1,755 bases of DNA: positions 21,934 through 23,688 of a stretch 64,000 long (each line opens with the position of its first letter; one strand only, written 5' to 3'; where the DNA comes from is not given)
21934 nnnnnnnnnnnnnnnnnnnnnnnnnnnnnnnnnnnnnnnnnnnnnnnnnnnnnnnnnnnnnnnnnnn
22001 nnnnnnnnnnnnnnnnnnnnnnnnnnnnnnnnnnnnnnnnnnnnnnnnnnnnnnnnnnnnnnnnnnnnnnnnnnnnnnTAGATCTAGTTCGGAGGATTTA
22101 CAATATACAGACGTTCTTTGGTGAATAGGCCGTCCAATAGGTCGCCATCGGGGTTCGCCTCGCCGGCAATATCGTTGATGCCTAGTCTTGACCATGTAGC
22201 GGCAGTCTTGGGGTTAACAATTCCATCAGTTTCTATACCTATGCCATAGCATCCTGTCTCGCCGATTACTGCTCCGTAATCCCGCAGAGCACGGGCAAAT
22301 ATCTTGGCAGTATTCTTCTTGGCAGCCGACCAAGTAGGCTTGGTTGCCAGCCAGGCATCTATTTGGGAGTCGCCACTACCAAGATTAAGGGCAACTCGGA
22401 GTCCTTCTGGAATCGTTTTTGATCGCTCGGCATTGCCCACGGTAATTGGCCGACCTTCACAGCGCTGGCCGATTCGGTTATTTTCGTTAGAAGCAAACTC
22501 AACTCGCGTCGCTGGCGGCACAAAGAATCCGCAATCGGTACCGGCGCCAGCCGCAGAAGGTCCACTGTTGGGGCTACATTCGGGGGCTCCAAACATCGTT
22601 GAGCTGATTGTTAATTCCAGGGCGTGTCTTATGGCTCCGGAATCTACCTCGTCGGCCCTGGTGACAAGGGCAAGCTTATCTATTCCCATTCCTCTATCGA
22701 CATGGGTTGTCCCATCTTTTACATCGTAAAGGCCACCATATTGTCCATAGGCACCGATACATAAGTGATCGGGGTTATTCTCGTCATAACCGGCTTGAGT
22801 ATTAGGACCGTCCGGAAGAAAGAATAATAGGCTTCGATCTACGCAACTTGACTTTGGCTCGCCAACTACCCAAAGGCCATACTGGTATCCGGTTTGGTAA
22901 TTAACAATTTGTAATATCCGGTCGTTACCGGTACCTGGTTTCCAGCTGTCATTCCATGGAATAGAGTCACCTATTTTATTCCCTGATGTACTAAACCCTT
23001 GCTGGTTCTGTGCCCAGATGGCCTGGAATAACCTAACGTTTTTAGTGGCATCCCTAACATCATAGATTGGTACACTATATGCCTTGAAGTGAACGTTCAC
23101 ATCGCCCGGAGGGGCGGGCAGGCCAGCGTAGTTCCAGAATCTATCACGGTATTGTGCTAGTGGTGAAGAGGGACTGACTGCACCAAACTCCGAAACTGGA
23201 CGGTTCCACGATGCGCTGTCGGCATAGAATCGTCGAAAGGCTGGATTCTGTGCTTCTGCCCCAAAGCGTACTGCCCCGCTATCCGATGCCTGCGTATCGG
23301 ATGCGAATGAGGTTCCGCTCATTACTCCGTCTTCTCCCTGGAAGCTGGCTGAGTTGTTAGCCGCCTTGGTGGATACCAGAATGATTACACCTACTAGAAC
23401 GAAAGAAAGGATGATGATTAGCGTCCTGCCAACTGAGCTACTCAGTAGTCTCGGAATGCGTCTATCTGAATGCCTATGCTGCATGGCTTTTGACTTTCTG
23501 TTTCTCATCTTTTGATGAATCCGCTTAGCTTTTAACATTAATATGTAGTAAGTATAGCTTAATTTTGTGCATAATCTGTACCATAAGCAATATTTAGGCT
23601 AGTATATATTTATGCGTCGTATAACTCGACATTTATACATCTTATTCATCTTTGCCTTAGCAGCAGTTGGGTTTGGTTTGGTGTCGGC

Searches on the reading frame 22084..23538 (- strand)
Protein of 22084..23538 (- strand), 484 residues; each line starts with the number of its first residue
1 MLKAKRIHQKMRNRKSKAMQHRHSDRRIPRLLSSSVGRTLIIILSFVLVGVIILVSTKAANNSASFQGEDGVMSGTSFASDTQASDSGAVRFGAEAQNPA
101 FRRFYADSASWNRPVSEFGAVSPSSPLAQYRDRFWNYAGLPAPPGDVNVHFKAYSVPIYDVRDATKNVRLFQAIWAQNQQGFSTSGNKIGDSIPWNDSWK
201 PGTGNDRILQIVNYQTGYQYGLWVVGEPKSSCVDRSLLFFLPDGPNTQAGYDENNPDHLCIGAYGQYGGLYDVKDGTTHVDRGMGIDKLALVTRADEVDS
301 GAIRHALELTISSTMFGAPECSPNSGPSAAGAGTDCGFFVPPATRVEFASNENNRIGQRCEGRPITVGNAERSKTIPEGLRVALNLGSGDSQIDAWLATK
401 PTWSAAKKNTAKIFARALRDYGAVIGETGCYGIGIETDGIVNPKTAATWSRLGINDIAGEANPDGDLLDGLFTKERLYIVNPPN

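Call 3: search_protein_families(library=pfam, proteins=[window:22084-23538:-], max_evalue=1)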
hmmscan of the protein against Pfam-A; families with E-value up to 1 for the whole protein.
window:22084-23538:- (484 aa): 1 family
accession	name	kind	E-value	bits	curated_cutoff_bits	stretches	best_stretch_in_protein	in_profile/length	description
PF03840.19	SecG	-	0.0082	16.7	29.2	1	39-77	4-44/70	Preprotein translocase SecG subunit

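Call 4: search_protein_families(library=ncbifam, proteins=[window:22084-23538:-], max_evalue=1)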
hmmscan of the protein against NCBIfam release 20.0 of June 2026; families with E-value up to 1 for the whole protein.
window:22084-23538:- (484 aa): 1 family
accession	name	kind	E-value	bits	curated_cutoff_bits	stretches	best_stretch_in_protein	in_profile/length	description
TIGR00810.1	secG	equivalog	0.0034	17.4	30.85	1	39-77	6-46/73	preprotein translocase subunit SecG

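Call 59: find_homologous_proteins(query=window:22084-23538:-)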
Query window:22084-23538:- (484 aa): 73 proteins with E <= 0.001 among 8000 candidates.
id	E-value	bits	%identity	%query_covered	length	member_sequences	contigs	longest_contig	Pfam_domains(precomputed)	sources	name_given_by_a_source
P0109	0.0e+0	1094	100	98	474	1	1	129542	-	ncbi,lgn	-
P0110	2.1e-196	672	63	98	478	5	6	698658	-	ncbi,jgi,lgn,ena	jgi:hypothetical protein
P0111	4.0e-194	664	64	97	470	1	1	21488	-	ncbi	-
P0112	5.8e-184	631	62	92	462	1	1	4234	-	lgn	-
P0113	1.3e-173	596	59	96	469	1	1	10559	-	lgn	-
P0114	1.7e-162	560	58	92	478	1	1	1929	-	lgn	-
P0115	1.2e-118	415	46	93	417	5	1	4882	-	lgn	-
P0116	2.0e-116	408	51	83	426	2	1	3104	-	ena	-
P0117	1.5e-113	398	44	99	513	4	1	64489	-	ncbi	-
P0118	1.9e-111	391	52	79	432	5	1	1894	-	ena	-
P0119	1.1e-109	386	45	90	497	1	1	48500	-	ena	-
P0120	2.9e-109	384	50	80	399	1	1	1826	-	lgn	-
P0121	2.9e-108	381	44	92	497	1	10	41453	-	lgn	-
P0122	2.6e-107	378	44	99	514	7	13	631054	-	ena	-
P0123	3.4e-107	377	41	100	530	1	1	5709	-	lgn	-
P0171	2.3e-21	94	29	79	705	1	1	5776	PF02397.23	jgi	jgi:lipopolysaccharide/colanic/teichoic acid biosynthesis glycosyltransferase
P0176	1.4e-19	88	30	85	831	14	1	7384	PF16116.11,PF16173.11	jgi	jgi:hypothetical protein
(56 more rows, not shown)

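Call 61: find_encoding_contigs(protein=P0109, flank=6000, max_places=2)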
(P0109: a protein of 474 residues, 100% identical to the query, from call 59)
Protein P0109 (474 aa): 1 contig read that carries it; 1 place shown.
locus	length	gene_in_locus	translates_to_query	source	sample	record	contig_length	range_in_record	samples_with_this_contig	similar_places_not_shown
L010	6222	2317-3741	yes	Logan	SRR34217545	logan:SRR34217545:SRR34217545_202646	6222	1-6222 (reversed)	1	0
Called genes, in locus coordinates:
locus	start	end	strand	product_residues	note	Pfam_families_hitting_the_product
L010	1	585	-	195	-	?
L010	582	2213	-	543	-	PF17957:Big_7, PF07705:CARDB (weak), PF17957:Big_7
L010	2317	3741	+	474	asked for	-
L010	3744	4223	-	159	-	PF01025:GrpE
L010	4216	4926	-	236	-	PF01628:HrcA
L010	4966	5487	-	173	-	-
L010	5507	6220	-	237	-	?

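Call 96: search_solved_structures(query=A11, max_evalue=10, show_alignments=1)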
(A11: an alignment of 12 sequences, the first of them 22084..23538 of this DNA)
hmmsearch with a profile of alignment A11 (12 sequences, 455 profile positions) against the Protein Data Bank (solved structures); distinct sequences matched with E-value up to 10: 4.
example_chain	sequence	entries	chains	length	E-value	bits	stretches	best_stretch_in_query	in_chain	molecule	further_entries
3s5v_A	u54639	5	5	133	0.096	14.5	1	168-202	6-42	Lectin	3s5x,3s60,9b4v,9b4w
2mwh_A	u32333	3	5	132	0.1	14.4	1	168-202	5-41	Anti-HIV lectin OAA | Lectin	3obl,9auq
6y7o_A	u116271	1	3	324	2.7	9.8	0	150-221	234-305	Tako8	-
6g6m_A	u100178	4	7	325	3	9.6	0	153-229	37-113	Tako8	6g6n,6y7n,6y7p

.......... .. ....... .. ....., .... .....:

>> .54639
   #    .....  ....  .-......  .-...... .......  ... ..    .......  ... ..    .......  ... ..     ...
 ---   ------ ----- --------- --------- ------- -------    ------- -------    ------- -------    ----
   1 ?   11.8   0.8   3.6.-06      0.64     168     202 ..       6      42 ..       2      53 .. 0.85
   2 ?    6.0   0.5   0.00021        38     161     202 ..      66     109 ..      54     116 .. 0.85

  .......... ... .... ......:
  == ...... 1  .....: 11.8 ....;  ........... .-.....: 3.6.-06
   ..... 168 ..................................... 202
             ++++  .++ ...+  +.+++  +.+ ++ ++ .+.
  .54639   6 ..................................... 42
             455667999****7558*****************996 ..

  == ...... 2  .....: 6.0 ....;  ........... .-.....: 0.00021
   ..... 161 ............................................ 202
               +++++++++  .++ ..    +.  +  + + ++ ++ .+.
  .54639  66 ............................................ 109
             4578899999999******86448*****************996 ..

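Call 97: search_protein_families(library=pfam, alignment_id=A11, max_evalue=0.1)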
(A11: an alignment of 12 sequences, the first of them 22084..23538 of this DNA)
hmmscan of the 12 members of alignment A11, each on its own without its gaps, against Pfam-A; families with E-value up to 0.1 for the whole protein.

A. member 1, window:22084-23538:- (484 aa): 1 family
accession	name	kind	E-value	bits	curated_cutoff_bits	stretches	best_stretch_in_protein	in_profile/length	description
PF03840.19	SecG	-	0.0082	16.7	29.2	1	39-77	4-44/70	Preprotein translocase SecG subunit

B. families by the number of members that match (of 12 scanned): 1 family
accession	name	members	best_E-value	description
PF03840.19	SecG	1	0.0082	Preprotein translocase SecG subunit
